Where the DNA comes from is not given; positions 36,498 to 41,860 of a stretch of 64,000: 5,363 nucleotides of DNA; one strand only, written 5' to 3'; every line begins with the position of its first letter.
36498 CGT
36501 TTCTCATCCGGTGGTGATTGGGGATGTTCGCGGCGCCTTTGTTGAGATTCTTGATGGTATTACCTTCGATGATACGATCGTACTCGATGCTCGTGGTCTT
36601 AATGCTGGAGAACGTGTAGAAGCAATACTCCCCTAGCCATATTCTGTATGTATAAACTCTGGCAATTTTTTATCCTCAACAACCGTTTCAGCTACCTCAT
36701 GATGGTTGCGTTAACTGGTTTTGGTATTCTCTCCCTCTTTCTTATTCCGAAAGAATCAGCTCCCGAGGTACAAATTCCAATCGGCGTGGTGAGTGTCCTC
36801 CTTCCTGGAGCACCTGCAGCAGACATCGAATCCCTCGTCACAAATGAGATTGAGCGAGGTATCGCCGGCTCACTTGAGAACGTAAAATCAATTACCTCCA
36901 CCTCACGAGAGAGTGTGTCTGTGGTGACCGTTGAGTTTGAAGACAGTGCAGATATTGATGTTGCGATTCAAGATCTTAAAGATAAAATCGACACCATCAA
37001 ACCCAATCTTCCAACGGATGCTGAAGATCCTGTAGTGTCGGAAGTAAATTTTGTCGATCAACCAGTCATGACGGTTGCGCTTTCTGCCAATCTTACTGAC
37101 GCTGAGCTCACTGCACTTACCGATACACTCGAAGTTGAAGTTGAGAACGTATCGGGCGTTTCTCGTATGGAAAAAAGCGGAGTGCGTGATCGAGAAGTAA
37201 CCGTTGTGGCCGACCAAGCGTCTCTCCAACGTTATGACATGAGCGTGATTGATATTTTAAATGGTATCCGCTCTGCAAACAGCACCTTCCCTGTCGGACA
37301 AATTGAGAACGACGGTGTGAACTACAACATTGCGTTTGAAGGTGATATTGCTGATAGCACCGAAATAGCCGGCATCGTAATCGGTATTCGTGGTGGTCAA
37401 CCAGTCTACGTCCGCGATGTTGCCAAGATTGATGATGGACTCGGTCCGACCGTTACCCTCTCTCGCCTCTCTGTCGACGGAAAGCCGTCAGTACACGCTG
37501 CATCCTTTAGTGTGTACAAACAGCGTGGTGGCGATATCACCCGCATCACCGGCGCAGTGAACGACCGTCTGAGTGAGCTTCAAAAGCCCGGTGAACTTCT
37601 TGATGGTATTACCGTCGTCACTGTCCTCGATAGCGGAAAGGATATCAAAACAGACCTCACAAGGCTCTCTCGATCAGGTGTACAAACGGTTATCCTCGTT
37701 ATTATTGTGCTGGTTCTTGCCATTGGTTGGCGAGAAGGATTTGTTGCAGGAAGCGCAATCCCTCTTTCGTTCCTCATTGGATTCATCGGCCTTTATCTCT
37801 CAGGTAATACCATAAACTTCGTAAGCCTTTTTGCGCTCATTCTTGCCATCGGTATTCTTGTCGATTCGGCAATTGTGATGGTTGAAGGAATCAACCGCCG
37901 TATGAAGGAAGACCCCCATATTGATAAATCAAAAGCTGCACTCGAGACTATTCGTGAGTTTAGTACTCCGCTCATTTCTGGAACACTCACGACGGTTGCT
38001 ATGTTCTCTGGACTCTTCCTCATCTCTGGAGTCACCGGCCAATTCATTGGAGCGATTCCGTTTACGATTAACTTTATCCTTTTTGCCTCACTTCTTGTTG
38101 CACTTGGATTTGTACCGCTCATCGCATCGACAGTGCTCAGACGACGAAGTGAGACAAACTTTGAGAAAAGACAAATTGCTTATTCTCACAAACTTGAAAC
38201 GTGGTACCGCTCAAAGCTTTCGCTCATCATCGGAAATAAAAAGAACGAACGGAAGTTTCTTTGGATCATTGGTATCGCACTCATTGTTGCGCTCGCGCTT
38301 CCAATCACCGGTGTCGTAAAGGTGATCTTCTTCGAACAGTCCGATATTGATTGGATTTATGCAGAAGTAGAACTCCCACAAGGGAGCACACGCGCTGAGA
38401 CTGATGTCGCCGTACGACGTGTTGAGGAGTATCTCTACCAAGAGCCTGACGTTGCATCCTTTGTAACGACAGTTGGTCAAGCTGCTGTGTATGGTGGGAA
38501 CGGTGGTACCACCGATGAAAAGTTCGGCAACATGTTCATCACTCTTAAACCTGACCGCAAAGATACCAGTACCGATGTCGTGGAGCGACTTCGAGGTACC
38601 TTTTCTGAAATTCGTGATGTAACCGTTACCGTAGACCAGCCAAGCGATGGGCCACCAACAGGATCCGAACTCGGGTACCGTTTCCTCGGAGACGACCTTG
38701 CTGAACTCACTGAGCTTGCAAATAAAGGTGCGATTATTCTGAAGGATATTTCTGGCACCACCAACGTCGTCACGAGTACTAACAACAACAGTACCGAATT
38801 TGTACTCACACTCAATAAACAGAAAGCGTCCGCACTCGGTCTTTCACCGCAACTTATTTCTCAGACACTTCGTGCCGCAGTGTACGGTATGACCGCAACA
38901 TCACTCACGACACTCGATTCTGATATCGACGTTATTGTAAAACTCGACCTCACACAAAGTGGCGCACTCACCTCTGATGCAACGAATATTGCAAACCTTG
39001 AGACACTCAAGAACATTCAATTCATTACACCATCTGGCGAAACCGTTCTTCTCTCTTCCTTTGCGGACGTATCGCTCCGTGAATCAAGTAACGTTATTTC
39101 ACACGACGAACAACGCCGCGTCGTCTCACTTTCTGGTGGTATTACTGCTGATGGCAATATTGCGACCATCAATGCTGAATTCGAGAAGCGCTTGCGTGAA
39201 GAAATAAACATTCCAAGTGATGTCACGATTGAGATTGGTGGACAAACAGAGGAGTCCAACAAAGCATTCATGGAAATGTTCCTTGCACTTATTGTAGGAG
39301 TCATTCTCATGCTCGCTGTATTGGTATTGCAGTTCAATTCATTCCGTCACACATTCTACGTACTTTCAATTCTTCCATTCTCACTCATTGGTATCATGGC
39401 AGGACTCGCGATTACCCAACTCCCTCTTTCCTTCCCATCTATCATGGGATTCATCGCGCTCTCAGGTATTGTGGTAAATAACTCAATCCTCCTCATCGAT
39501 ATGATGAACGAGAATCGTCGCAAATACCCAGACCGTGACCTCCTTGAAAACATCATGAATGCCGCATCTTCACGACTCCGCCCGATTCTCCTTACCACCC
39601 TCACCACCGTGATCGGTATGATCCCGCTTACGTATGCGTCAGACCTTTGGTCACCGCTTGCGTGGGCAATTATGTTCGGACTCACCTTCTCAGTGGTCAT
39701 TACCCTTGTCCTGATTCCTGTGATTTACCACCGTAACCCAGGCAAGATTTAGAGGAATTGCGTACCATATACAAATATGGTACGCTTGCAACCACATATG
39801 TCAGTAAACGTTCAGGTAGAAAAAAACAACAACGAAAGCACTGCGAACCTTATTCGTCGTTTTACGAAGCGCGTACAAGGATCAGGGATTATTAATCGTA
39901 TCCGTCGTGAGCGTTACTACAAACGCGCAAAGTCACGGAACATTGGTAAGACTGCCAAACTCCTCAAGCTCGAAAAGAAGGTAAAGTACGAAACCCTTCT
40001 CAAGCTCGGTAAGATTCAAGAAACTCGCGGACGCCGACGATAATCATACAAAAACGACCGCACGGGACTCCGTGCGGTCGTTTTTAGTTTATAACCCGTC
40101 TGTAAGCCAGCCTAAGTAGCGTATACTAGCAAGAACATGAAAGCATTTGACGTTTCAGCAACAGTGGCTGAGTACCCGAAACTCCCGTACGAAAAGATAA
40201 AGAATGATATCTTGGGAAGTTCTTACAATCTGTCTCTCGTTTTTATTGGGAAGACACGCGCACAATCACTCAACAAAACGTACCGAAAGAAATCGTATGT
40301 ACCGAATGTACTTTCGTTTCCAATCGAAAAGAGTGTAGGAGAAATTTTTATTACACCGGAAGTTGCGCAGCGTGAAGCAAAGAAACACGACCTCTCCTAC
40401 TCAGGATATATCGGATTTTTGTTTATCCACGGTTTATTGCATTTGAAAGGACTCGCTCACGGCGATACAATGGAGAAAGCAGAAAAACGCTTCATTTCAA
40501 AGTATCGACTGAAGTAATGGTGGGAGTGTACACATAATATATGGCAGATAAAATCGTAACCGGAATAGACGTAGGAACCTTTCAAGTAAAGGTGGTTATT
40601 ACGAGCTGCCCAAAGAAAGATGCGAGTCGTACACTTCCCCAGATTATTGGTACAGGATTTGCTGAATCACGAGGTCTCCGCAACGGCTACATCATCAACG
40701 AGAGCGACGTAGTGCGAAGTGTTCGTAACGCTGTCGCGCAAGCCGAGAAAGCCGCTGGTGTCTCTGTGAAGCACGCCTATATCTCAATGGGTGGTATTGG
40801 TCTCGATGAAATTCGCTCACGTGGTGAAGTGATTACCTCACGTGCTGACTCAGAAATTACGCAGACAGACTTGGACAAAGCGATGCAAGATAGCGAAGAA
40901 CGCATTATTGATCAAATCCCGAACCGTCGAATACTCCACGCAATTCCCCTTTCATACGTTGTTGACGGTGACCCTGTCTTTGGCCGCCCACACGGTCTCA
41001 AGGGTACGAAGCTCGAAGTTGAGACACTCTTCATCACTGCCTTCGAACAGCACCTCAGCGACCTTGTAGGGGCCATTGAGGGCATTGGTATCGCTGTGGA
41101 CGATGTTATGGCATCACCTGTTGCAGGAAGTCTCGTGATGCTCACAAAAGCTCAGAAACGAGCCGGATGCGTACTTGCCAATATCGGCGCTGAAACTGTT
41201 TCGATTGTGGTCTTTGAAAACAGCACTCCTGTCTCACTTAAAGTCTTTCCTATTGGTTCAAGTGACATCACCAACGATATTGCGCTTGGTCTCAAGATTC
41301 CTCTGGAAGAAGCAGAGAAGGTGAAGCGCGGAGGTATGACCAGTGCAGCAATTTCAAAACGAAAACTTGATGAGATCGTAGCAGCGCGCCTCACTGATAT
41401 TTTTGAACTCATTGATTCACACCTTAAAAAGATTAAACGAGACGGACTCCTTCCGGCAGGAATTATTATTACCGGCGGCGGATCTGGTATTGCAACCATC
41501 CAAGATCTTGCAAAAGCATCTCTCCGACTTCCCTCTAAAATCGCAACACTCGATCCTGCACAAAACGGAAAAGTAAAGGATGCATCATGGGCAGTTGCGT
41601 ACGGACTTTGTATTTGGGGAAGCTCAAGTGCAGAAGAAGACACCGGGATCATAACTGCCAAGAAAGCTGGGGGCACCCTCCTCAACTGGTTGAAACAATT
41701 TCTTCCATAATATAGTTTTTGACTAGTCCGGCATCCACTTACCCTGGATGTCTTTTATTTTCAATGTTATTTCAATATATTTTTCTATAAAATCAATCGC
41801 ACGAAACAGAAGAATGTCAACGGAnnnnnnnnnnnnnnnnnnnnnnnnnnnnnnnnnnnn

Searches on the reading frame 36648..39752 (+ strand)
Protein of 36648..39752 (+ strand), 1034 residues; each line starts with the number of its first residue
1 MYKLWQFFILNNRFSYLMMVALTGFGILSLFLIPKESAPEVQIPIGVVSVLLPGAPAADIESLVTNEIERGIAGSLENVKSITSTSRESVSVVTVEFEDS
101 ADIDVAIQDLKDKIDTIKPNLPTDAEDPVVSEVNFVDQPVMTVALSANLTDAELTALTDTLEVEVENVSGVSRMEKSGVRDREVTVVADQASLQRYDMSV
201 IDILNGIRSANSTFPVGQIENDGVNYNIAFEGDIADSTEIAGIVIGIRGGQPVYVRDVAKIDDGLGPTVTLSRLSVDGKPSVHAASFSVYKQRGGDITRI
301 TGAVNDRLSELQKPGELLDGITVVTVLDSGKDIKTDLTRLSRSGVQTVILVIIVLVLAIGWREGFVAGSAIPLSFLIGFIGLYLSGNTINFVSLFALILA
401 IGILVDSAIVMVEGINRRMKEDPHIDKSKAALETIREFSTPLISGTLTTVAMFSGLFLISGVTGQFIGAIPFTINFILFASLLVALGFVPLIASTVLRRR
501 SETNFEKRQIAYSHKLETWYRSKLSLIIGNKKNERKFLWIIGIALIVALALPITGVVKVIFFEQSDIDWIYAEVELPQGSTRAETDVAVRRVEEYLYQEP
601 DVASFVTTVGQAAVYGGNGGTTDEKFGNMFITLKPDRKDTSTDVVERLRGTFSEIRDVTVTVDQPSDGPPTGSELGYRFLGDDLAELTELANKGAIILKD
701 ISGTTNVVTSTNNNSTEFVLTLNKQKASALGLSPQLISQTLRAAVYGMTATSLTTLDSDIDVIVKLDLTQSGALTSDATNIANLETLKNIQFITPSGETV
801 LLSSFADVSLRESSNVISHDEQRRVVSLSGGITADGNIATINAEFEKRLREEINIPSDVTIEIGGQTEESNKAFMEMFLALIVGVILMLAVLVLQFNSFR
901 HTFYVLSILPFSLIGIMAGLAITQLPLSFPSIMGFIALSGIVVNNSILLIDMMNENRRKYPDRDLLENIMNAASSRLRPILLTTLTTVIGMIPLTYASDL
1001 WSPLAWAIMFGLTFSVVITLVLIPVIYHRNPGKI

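Call 58: search_protein_families(library=pfam, proteins=[window:36648-39752:+], max_evalue=0.00001)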
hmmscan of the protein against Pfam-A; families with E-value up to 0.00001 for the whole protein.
window:36648-39752:+ (1034 aa): 2 families
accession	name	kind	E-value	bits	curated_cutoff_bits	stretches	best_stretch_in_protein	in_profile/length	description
PF00873.25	ACR_tran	-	9e-183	610.1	28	1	5-1027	2-1017/1021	AcrB/AcrD/AcrF family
PF02355.23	SecD_SecF_C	-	6.4e-11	42.4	20.5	1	870-1019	26-175/189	Protein export membrane protein SecD/SecF, C-terminal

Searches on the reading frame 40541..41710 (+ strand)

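Call 58: search_protein_families(library=pfam, proteins=[window:40541-41710:+], max_evalue=0.00001)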
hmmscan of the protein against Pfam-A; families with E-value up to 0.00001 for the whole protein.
window:40541-41710:+ (389 aa): 3 families
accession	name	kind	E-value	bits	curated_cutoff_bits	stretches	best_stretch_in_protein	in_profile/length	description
PF14450.12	FtsA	-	3.2e-22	79.7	31.8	1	211-355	1-127/127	Cell division protein FtsA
PF02491.25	SHS2_FTSA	-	2.5e-13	50.6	25.4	1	91-166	7-79/79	SHS2 domain inserted in FTSA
PF11104.14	PilM_2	-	2.3e-06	27.2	27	0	199-341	171-309/340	Type IV pilus assembly protein PilM;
